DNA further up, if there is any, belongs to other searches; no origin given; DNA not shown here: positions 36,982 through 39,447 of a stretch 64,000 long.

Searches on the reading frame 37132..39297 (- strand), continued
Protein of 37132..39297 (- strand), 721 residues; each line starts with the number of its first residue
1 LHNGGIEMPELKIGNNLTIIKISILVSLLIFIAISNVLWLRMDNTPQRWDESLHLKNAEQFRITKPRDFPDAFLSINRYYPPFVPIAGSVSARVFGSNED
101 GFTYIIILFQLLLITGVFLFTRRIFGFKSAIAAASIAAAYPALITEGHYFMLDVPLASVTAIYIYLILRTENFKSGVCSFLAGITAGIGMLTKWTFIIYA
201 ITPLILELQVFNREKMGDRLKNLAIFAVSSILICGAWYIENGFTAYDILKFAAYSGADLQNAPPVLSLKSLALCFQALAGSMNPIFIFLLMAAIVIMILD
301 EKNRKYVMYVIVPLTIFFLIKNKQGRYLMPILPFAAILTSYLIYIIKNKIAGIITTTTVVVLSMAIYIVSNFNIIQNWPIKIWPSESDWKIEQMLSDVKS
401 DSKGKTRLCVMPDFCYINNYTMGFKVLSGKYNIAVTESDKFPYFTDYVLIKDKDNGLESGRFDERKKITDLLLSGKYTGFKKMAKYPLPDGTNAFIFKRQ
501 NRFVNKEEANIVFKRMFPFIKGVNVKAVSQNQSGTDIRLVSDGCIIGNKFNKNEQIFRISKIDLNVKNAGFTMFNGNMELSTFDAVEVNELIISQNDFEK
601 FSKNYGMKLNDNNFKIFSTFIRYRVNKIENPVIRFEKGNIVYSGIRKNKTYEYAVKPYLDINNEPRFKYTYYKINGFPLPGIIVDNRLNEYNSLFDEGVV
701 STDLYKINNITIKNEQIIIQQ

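Call 32: find_related_loci(query=A3, collection=genome_contigs, flank=10000)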
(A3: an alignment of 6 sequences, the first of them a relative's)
Query A3 (714 aa) in genome_contigs; peptide patterns used: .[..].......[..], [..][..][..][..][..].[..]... (x = any residue, [..] = any of these).
44 stretches matched a pattern; 19 encode a relative of the query (tblastn E <= 1e-3); 19 distinct loci.
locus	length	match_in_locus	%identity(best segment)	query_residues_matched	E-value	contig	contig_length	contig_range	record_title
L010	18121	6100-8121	30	21-698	9e-86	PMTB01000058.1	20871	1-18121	MAG: candidate division FCPU426 bacterium isolate palsa_1178 73.20110700_P2D.103_contig_27927, whole genome shotgun sequ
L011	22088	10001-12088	28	13-712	6e-82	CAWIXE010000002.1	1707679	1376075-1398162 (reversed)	MAG: candidate division FCPU426 bacterium isolate MFD05705.bin.1.57 genome assembly, contig: contig_22053, whole genome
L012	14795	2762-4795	29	21-698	3e-80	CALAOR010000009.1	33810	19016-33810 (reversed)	MAG TPA_asm: uncultured bacterium isolate ERR1035437_bin.115_CONCOCT_v1.1_MAG genome assembly, contig: ERZ1756482.701, w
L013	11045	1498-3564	31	21-713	6e-83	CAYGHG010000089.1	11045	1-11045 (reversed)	MAG TPA_asm: uncultured Spirochaetia bacterium isolate ERP113451_co2_91 genome assembly, contig: NODE_4311_length_11045_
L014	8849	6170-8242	29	21-714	7e-79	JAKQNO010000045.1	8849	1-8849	MAG: bacterium isolate USDV_metabat.159 k141_30182, whole genome shotgun sequence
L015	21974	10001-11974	29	21-690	4e-65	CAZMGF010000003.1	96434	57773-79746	MAG TPA_asm: uncultured Spirochaetia bacterium isolate binchicken_co3_603 genome assembly, contig: NODE_547_length_96434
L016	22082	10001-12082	28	13-713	9e-65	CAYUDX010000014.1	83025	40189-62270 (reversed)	MAG TPA_asm: uncultured Spirochaetia bacterium isolate binchicken_co3_547 genome assembly, contig: NODE_734_length_83025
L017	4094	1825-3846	26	34-712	9e-61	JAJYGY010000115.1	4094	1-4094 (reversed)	MAG: bacterium isolate DBS1-3.bin31 NODE_52010_length_4094_cov_0.887068, whole genome shotgun sequence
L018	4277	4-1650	28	138-687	1e-46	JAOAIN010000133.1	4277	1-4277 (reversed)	MAG: Candidatus Goldiibacteriota bacterium isolate SKW91 k141_1236570, whole genome shotgun sequence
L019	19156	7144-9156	30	13-690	5e-73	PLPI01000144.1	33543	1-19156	MAG: candidate division FCPU426 bacterium isolate bog_1181 73.20120700_S3D.51_contig_19864, whole genome shotgun sequenc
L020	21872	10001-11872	22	10-589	6e-33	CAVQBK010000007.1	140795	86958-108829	MAG: uncultured bacterium isolate MFD02923.bin.1.27 genome assembly, contig: contig_38415, whole genome shotgun sequence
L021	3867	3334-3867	41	5-183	2e-32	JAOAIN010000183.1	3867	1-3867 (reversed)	MAG: Candidatus Goldiibacteriota bacterium isolate SKW91 k141_1703737, whole genome shotgun sequence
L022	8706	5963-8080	23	12-688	2e-31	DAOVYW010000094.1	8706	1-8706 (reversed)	MAG TPA_asm: Candidatus Firestonebacteria bacterium isolate CSMAG_1793 CSMAG_1793_k141_5355937_length_8706_cov_11.4358,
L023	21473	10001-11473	26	29-494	7e-30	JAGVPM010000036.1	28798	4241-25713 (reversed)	MAG: Candidatus Goldiibacteriota bacterium isolate DeMMO3_7 c_000000001310, whole genome shotgun sequence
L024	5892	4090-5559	24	28-492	2e-28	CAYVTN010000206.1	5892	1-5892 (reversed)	MAG TPA_asm: uncultured bacterium isolate binchicken_co224_182 genome assembly, contig: NODE_15961_length_5892_cov_5.197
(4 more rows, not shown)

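Call 37: predict_structure(alignment_id=A4)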
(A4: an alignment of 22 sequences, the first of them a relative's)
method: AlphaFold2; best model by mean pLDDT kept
length: 714 residues; sequences in the alignment: 22
mean_pLDDT: 82.8   pTM: 0.80
mean pLDDT of the five models: 82.8, 81.8, 81.4, 80.1, 79.4
residues with pLDDT >= 90: 284; 70-90: 316; 50-70: 71; < 50: 43
segments of 3 or more residues with pLDDT < 50: 1-8, 370-372, 542-545, 606-612, 678-695
pLDDT, mean of each block of 10 residues (from residue 1): 45 82 91 82 89 91 82 89 93 90 95 94 96 71 81 96 92 97 93 93 74 94 95 80 70 68 82 83 94 94 90 74 90 95 94 92 68 68 94 87 90 91 86 85 83 76 91 94 94 83 85 84 82 86 55 90 85 87 90 77 51 55 85 86 85 70 81 54 41 59 89 87
secondary structure, 60 per line:
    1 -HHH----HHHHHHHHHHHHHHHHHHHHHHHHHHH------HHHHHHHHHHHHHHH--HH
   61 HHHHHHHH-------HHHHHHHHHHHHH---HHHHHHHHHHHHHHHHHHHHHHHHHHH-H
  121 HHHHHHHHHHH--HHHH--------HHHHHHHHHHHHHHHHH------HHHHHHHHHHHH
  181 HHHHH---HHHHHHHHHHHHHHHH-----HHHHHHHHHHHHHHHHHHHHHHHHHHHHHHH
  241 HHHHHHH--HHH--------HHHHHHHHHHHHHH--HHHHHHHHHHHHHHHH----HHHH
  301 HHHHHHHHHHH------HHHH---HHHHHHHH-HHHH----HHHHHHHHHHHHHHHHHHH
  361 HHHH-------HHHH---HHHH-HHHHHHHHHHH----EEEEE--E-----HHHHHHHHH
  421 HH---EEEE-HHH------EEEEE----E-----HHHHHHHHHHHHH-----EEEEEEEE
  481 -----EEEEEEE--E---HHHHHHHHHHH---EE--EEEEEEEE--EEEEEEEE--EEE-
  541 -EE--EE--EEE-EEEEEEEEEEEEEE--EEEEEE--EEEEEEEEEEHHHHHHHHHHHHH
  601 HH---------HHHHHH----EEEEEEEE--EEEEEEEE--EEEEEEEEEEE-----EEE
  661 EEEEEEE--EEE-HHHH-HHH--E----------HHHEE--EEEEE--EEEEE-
elements in order (helices of 4 or more, strands of 3 or more residues): H9-35 H42-56 H59-68 H76-88 H92-118 H120-131 H134-137 H146-162 H169-185 H189-204 H210-247 H261-274 H277-292 H297-311 H318-321 H325-332 H334-337 H342-364 H372-375 H379-382 H384-394 E399-403 H412-422 E426-429 E440-444 H455-467 E473-480 E486-492 H499-509 E517-524 E527-534 E537-539 E550-552 E554-567 E570-575 E578-587 H588-602 H612-617 E622-629 E632-639 E642-652 E658-667 E670-672 H674-677 E702-706 E709-713

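Call 42: fold_search(model_id=the predicted structure, library=pdb)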
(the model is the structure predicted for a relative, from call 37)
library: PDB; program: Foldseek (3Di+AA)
matches with E <= 10: 460; with E <= 0.001: 28
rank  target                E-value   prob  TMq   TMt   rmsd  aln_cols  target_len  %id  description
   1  5f15                  1.1e-09  1.00  0.47  0.60   7.9       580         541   14  Crystal Structure of ArnT from Cupriavidus metallidurans bound to Undecaprenyl phosphate (released 2016-02-17)
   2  5ezm                  1.3e-09  1.00  0.46  0.60   9.2       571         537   14  Crystal Structure of ArnT from Cupriavidus metallidurans in the apo state (released 2016-02-17)
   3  7oci_F                1.4e-08  1.00  0.48  0.53  12.0       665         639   11  Cryo-EM structure of yeast Ost6p containing oligosaccharyltransferase complex (released 2022-02-16)
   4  6ezn_F                4.5e-08  1.00  0.48  0.51  11.3       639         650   12  Cryo-EM structure of the yeast oligosaccharyltransferase (OST) complex (released 2018-01-17)
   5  9s6t_A                4.7e-08  1.00  0.44  0.62   6.7       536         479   10  Ternary cryo-EM structure of chicken ALG12 with Dol25-PP-GlcNAc2Man7, Dol25-P-Man, and Fab (released 2026-03-18)
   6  8age_A                8.5e-08  1.00  0.47  0.51   9.9       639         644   10  Structure of yeast oligosaccharylransferase complex with acceptor peptide bound (released 2022-12-07)
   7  6c26_A                1.5e-07  1.00  0.46  0.50  12.1       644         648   11  The Cryo-EM structure of a eukaryotic oligosaccharyl transferase complex (released 2018-01-31)
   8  8agc_A                2.1e-07  1.00  0.46  0.47  14.1       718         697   11  Structure of yeast oligosaccharylransferase complex with lipid-linked oligosaccharide and non-acceptor peptide bound (released 2022-12-07)
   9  6s7t_A                3.5e-07  1.00  0.45  0.46   9.2       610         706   11  Cryo-EM structure of human oligosaccharyltransferase complex OST-B (released 2019-12-18)
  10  8b6l_I                3.5e-07  1.00  0.46  0.48  12.7       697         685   11  Subtomogram average of the human Sec61-TRAP-OSTA-translocon (released 2022-12-07)
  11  8agb_A                5.1e-07  1.00  0.46  0.50  11.5       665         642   12  Structure of yeast oligosaccharylransferase complex with lipid-linked oligosaccharide bound (released 2022-12-07)
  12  3waj                  1.0e-06  1.00  0.38  0.34  13.4       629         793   14  Crystal structure of the Archaeoglobus fulgidus oligosaccharyltransferase (O29867_ARCFU) complex with Zn and sulfate (released 2013-10-30)
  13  9n9j_I                1.2e-06  1.00  0.47  0.47   9.5       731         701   10  Structure of a GRP94 folding intermediate engaged with a CCDC134- and FKBP11-bound secretory translocon (released 2025-11-19)
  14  6ftg_5                1.5e-06  1.00  0.46  0.51  12.1       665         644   11  Subtomogram average of OST-containing ribosome-translocon complexes from canine rough microsomal membranes (released 2018-03-21)
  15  9s6u_A                1.9e-06  1.00  0.43  0.54   7.4       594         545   10  Ternary cryo-EM structure of human ALG9 with Dol25-PP-GlcNAc2Man8, Dol25-P-Man and Fab (released 2026-03-18)
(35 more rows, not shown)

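Call 56: find_encoding_contigs(protein=P0002, flank=10000, max_places=3)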
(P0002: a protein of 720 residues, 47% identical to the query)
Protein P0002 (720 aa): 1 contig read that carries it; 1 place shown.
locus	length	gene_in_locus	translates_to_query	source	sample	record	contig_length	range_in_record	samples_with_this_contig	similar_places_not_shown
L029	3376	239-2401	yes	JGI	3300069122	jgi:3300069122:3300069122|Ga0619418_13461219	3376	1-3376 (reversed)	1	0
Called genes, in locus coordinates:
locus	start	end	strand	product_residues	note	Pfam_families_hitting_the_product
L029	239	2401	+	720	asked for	PF13231:PMT_2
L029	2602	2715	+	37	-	-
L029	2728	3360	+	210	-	PF13489:Methyltransf_23, PF07021:MetW, PF13847:Methyltransf_31, PF08241:Methyltransf_11, PF08242:Methyltransf_12, PF13649:Methyltransf_25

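Call 57: find_encoding_contigs(protein=P0023, flank=10000, max_places=3)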
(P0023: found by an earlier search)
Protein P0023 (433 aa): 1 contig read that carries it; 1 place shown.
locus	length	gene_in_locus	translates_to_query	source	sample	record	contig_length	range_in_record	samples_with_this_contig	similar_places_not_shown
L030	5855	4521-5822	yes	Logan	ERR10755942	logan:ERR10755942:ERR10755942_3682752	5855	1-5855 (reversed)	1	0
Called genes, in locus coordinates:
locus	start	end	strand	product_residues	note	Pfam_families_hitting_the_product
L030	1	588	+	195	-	?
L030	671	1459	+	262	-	-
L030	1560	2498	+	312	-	PF01073:3Beta_HSD (faint), PF01370:Epimerase, PF05368:NmrA, PF13460:NAD_binding_10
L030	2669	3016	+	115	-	PF07238:PilZ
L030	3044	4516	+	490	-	PF01943:Polysacc_synt, PF13440:Polysacc_synt_3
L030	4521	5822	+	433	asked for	PF04932:Wzy_C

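Call 58: search_protein_families(library=pfam, proteins=[P0006, P0003, P0004, P0005, P0002], max_evalue=10)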
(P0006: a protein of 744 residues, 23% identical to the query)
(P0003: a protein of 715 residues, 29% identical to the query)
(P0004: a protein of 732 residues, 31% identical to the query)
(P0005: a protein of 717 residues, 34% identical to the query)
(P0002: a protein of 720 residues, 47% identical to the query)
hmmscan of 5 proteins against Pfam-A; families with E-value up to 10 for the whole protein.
P0006 (744 aa): 5 families
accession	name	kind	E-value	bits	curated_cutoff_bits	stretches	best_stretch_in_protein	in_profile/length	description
PF02366.24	PMT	-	3.9e-14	53.2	22.7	1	96-196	85-191/245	Dolichyl-phosphate-mannose-protein mannosyltransferase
PF11209.13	LmeA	-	4.9e-12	46.8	27.3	1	538-739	16-214/217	LmeA-like phospholipid-binding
PF13231.12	PMT_2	-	5.9e-12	46.5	26.1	1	75-234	3-157/160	Dolichyl-phosphate-mannose-protein mannosyltransferase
PF03901.23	Glyco_transf_22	-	0.003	17.3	23.8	1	102-344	90-334/414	Alg9-like mannosyltransferase family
PF19529.4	DUF6057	-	5.2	6.3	29.8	1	284-373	80-166/569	Family of unknown function (DUF6057)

P0003 (715 aa): 3 families
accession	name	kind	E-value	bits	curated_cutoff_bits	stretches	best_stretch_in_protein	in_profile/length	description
PF13231.12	PMT_2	-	4.4e-07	30.7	26.1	1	71-228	3-157/160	Dolichyl-phosphate-mannose-protein mannosyltransferase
PF03901.23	Glyco_transf_22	-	2e-05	24.4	23.8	1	173-359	166-354/414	Alg9-like mannosyltransferase family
PF18917.5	LiaI-LiaF-like_TM1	-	0.14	12.7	27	1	274-306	2-34/42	LiaI-LiaF-like transmembrane region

P0004 (732 aa): 3 families
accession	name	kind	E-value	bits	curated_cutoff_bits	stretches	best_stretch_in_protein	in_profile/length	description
PF13231.12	PMT_2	-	2.2e-11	44.7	26.1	1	94-253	3-159/160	Dolichyl-phosphate-mannose-protein mannosyltransferase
PF03901.23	Glyco_transf_22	-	1e-09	38.6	23.8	1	105-383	70-362/414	Alg9-like mannosyltransferase family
PF14293.11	YWFCY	-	0.48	10.9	24.4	1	346-392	66-112/144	YWFCY protein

P0005 (717 aa): 3 families
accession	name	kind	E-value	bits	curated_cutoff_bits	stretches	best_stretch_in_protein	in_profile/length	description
PF13231.12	PMT_2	-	3.8e-10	40.6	26.1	2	80-236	3-158/160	Dolichyl-phosphate-mannose-protein mannosyltransferase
PF03901.23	Glyco_transf_22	-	0.00027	20.7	23.8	1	106-370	85-361/414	Alg9-like mannosyltransferase family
PF20176.3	DUF6541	-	0.028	13.1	29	1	38-105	116-185/646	Family of unknown function (DUF6541)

P0002 (720 aa): 2 families
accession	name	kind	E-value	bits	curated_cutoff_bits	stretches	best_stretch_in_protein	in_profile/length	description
PF13231.12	PMT_2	-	1.9e-11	44.9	26.1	1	81-230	3-155/160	Dolichyl-phosphate-mannose-protein mannosyltransferase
PF02366.24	PMT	-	6.1e-05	23.1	22.7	1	106-238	90-234/245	Dolichyl-phosphate-mannose-protein mannosyltransferase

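Call 67: find_homologous_proteins(query=P0023)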
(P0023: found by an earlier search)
Query P0023 (433 aa): 3 proteins with E <= 0.001 among 8000 candidates.
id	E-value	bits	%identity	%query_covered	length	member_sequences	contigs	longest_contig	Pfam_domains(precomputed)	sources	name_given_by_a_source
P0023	4.5e-279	944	100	100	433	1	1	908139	PF04932.21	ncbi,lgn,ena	-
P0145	1.8e-71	260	41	92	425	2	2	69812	PF04932.21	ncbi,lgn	-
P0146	3.9e-4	38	24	78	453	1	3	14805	PF04932.21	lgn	-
